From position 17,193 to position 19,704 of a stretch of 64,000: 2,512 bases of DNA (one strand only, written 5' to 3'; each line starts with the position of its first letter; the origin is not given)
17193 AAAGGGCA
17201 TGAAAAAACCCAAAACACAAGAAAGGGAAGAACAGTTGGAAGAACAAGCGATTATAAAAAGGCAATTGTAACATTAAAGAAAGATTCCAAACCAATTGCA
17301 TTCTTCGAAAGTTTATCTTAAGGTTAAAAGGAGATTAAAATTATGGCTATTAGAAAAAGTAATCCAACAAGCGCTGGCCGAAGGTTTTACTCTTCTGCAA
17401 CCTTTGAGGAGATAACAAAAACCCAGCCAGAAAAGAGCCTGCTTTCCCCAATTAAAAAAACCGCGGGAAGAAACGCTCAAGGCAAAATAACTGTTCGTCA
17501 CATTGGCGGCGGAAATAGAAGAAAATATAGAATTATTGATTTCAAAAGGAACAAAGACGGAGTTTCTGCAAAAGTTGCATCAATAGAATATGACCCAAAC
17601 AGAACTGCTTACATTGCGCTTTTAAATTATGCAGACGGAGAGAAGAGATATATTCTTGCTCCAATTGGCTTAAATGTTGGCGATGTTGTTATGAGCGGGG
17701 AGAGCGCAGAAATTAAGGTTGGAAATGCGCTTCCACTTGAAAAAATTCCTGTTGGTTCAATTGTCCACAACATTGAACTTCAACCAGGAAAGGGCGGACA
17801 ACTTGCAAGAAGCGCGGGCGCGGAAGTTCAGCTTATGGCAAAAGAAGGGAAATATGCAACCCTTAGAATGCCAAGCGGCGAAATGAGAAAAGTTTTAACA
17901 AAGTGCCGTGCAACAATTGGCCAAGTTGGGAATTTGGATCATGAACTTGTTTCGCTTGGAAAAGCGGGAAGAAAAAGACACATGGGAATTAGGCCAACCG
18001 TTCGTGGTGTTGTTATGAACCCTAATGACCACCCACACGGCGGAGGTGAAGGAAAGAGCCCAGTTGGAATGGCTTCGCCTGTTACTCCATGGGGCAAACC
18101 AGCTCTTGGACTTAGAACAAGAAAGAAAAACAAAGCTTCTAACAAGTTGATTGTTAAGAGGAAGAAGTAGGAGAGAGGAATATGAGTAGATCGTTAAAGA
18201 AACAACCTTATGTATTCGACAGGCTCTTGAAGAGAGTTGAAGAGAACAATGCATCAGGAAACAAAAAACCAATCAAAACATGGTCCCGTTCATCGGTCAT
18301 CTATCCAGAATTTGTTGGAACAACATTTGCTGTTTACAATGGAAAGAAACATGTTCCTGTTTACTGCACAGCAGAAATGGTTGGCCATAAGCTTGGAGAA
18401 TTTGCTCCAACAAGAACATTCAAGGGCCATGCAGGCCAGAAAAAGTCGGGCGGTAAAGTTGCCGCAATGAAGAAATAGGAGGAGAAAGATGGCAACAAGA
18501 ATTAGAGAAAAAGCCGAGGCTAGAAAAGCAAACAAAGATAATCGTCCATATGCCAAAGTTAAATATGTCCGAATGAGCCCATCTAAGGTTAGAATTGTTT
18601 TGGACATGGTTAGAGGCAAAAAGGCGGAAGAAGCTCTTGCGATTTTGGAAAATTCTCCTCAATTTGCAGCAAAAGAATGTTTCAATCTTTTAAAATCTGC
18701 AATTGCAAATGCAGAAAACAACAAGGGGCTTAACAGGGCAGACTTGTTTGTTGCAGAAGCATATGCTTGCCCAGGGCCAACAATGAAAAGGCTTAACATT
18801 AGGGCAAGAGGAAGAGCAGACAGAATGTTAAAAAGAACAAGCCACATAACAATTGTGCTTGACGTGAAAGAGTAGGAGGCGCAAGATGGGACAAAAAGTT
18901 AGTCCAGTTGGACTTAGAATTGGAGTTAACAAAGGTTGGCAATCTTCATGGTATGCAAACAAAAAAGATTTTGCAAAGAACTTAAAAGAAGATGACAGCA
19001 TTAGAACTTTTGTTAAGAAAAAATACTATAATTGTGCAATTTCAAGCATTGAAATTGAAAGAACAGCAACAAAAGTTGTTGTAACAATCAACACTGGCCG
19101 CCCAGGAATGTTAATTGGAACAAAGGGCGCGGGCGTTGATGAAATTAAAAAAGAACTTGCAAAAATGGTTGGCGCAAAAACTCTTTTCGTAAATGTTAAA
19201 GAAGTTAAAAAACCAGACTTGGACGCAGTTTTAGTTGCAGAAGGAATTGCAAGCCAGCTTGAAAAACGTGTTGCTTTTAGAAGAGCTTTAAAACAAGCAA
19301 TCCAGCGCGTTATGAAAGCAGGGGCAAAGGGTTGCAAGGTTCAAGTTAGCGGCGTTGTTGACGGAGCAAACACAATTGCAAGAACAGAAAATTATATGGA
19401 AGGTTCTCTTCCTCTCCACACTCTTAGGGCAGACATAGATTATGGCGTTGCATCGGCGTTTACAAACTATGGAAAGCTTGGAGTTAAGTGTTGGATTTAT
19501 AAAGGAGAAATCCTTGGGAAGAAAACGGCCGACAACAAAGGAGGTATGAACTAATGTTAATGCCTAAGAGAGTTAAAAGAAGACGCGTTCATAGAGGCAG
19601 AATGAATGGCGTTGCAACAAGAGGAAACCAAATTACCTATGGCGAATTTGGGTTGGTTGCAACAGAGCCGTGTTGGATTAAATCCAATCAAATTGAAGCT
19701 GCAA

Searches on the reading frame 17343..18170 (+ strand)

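Call 46: search_protein_families(library=pfam, proteins=[window:17343-18170:+])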
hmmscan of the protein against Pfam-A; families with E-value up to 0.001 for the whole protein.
window:17343-18170:+ (275 aa): 2 families
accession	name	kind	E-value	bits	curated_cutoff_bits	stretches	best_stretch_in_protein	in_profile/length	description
PF03947.24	Ribosomal_L2_C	-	5.4e-57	191.7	33.7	1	125-251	1-126/126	Ribosomal Proteins L2, C-terminal domain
PF00181.30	Ribosomal_L2_N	-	9.8e-38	128.5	23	1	42-118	1-77/77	Ribosomal Proteins L2, RNA binding N-terminal domain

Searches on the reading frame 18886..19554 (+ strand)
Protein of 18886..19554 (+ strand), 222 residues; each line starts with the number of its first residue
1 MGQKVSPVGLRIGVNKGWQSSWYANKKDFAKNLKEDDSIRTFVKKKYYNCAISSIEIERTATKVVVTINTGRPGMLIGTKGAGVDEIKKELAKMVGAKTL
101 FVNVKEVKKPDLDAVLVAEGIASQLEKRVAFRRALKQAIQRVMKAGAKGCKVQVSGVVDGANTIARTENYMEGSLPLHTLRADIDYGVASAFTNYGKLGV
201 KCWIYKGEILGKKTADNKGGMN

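Call 46: search_protein_families(library=pfam, proteins=[window:18886-19554:+])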
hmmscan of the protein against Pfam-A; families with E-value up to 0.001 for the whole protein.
window:18886-19554:+ (222 aa): 2 families
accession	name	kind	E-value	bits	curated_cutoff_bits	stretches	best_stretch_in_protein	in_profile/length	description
PF00189.25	Ribosomal_S3_C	-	1.8e-33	115.3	34.1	1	121-204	1-83/83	Ribosomal protein S3, C-terminal domain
PF07650.23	KH_2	-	5.6e-18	65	22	1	39-112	2-78/78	KH domain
